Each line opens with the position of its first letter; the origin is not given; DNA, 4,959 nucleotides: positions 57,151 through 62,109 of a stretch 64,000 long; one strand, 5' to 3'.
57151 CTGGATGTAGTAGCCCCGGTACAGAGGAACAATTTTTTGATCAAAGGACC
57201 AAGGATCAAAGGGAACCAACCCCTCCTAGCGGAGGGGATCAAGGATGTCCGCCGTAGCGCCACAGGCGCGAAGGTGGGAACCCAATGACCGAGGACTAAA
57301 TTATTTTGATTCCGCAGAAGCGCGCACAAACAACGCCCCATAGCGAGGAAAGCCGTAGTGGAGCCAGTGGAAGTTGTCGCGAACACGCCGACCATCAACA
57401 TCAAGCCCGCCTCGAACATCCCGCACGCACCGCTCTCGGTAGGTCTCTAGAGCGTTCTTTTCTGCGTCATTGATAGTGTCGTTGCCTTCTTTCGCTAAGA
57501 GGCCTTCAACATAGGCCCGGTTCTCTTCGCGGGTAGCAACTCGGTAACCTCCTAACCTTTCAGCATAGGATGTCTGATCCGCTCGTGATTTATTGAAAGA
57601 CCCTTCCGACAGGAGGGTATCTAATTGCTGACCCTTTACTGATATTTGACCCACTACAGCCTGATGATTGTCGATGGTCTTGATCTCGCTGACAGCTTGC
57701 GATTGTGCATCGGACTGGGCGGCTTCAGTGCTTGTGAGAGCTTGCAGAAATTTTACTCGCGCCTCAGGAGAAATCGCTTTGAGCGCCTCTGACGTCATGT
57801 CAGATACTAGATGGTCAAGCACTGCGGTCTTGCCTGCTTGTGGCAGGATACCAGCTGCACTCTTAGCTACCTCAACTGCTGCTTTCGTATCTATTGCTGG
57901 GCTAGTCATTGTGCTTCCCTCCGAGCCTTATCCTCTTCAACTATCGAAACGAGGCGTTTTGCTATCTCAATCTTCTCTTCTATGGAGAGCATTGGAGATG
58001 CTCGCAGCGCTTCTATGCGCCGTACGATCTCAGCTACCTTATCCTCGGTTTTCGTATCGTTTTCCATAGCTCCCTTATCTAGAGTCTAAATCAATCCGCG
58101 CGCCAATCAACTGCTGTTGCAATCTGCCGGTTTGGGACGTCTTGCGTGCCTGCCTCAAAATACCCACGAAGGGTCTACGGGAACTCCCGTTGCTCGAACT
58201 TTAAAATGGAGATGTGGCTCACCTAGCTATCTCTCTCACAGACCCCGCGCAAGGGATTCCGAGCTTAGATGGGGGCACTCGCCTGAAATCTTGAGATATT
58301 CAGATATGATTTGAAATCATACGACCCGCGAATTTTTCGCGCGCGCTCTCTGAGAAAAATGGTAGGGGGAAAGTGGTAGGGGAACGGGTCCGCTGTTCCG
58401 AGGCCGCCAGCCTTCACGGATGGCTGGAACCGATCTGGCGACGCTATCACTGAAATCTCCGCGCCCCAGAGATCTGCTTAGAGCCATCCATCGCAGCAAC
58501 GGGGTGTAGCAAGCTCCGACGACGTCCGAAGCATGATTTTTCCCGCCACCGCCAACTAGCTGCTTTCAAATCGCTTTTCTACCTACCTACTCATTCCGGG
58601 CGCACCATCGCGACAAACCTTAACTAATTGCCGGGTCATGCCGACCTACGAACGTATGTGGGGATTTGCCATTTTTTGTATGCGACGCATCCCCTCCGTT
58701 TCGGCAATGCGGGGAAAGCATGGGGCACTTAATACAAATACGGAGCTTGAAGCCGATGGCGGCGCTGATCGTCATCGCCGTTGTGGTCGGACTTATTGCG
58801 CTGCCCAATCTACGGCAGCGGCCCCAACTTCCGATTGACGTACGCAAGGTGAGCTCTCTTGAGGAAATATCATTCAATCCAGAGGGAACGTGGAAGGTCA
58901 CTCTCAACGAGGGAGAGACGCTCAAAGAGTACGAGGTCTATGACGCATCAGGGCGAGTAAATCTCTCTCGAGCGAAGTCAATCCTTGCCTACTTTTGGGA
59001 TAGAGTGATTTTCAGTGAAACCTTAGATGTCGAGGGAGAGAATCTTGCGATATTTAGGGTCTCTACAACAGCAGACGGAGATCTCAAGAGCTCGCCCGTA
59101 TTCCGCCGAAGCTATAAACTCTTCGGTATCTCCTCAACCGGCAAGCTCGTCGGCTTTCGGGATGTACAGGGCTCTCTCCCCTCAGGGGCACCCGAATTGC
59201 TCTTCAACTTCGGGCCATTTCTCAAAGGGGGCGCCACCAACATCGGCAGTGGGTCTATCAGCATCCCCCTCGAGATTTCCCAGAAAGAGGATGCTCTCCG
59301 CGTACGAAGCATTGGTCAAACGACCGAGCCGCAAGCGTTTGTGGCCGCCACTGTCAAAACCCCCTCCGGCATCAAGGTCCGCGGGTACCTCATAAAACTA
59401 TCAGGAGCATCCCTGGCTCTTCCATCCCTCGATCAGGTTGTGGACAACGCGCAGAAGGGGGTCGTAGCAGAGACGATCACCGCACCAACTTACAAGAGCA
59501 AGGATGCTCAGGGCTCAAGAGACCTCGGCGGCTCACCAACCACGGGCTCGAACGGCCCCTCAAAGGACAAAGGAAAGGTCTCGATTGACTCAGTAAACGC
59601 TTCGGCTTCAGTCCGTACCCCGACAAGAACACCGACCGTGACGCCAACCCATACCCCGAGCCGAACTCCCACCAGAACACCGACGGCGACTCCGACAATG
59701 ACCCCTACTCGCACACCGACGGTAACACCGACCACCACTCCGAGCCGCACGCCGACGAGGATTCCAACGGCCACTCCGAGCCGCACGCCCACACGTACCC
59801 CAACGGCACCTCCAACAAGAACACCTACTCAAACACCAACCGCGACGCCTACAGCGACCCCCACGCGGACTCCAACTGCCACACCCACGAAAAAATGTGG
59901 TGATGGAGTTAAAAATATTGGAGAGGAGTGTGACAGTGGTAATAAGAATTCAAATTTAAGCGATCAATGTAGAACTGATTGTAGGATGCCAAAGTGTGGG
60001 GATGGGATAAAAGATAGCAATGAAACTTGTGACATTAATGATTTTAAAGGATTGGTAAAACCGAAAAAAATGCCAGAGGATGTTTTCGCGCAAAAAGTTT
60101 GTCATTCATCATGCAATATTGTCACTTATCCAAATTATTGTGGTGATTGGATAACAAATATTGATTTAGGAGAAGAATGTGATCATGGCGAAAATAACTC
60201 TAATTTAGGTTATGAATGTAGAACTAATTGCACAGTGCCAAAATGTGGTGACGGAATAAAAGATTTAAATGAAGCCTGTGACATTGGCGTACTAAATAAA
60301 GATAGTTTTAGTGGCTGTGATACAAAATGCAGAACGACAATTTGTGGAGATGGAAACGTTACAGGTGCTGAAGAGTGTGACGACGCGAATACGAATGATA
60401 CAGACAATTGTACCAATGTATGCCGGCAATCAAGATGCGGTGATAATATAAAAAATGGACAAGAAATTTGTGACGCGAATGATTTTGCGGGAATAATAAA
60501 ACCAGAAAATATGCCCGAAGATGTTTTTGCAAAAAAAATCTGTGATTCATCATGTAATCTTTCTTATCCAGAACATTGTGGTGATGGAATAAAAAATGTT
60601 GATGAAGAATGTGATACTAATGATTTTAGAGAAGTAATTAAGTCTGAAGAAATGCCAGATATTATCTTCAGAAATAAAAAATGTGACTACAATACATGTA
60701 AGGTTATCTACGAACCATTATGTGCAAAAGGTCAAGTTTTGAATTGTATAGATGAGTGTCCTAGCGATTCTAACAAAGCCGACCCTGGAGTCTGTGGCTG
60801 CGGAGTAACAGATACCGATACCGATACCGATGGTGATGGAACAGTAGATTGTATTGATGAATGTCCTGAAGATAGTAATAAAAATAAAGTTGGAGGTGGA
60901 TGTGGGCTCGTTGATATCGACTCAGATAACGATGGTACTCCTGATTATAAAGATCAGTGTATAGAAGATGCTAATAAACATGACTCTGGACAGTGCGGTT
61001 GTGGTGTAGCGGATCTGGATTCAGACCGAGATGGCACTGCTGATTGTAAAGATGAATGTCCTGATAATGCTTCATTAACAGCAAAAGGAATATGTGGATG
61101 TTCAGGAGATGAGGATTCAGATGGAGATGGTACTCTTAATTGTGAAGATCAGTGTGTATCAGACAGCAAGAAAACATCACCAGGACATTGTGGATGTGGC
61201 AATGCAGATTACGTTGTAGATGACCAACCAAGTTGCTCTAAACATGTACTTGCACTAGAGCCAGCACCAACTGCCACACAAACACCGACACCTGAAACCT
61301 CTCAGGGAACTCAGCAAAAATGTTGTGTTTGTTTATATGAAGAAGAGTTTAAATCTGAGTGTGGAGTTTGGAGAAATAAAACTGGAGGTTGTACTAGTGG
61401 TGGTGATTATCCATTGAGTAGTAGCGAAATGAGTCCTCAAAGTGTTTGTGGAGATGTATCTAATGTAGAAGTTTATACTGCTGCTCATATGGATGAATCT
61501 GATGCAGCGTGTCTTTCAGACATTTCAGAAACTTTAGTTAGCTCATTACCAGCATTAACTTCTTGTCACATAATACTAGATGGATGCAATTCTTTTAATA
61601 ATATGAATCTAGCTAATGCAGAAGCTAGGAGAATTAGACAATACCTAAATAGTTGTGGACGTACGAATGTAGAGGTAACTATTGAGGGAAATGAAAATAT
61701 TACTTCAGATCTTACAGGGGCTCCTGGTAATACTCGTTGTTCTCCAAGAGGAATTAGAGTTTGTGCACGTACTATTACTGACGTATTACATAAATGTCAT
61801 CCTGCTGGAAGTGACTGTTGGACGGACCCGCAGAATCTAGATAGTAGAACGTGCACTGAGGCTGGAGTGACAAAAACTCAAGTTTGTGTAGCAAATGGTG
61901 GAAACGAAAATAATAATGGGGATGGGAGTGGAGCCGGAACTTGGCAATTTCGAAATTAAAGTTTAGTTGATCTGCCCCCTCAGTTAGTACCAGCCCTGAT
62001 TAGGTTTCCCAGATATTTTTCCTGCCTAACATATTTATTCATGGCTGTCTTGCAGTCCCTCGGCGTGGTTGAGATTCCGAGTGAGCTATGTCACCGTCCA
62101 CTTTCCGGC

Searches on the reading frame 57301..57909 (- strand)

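Call 6: search_protein_families(library=pfam, proteins=[window:57301-57909:-], max_evalue=0.1)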
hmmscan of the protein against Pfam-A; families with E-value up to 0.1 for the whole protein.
window:57301-57909:- (202 aa): 1 family
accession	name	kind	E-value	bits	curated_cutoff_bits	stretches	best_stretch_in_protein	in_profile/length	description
PF03448.22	MgtE_N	-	0.082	13.9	25.9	0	22-65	13-56/102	MgtE intracellular N domain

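Call 21: search_protein_families(library=ncbifam, proteins=[window:57301-57909:-], max_evalue=0.1)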
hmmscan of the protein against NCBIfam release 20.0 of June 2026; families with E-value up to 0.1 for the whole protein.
window:57301-57909:- (202 aa): 3 families
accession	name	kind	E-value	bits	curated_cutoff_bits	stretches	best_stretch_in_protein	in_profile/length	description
NF008359.0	PRK11148.1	equivalog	0.041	13.4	225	1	45-112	8-72/275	3',5'-cyclic-AMP phosphodiesterase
TIGR02202.1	Ehrlichia_rpt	equivalog_domain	0.048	13.7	80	1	46-84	28-67/77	tandem repeat effector nucleomodulin TRP120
NF000270.1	bla_class_D_alt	equivalog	0.079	12.2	280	1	45-100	129-181/240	class D beta-lactamase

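Call 22: search_protein_families(library=padloc, proteins=[window:57301-57909:-], max_evalue=0.1)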
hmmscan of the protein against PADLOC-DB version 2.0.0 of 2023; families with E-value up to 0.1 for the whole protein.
window:57301-57909:- (202 aa): 0 families

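Call 115: search_protein_families(library=phrogs, proteins=[window:57301-57909:-], max_evalue=0.01)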
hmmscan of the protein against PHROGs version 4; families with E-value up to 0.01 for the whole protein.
window:57301-57909:- (202 aa): 1 family
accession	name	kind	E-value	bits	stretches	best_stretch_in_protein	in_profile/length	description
phrog_5869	-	unknown function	0.00012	23.2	1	70-159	11-102/110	-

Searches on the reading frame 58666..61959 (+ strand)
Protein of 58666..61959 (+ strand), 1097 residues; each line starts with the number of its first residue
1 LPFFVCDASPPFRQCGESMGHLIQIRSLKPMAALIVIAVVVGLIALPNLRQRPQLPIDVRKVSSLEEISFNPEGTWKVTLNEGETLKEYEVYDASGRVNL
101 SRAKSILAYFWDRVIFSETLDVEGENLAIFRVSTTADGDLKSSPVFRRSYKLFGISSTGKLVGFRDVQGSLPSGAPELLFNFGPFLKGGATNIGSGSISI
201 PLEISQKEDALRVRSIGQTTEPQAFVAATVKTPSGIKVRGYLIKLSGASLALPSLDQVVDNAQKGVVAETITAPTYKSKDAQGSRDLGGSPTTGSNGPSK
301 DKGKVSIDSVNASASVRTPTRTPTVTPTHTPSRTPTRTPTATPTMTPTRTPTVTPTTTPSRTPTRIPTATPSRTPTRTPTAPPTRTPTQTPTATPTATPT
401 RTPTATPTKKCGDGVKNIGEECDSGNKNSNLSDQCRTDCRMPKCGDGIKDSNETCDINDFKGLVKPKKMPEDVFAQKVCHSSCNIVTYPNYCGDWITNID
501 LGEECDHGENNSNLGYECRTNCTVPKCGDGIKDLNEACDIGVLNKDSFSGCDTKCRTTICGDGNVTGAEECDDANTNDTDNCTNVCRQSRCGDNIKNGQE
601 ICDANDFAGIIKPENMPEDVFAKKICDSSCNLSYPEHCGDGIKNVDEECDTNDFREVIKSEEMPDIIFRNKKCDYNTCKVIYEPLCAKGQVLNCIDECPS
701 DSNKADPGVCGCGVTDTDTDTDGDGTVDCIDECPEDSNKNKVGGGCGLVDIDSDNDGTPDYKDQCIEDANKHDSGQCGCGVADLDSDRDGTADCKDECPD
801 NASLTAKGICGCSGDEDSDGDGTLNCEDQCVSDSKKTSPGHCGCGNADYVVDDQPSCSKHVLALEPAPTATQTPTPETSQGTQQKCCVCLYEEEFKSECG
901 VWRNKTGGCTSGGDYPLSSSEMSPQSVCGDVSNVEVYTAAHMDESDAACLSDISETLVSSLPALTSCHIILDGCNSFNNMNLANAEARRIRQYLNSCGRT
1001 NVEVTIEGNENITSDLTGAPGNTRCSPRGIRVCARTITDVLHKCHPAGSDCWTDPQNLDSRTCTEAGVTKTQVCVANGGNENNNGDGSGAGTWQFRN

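Call 6: search_protein_families(library=pfam, proteins=[window:58666-61959:+], max_evalue=0.1)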
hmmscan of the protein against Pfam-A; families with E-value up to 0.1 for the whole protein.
window:58666-61959:+ (1097 aa): 2 families
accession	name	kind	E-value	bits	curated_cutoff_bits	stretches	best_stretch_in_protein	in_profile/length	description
PF13948.11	DUF4215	-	2.1e-06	28.4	27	2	552-586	14-46/47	Domain of unknown function (DUF4215)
PF02412.23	TSP_3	-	0.0021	18.1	25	1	735-771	1-34/36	Thrombospondin type 3 repeat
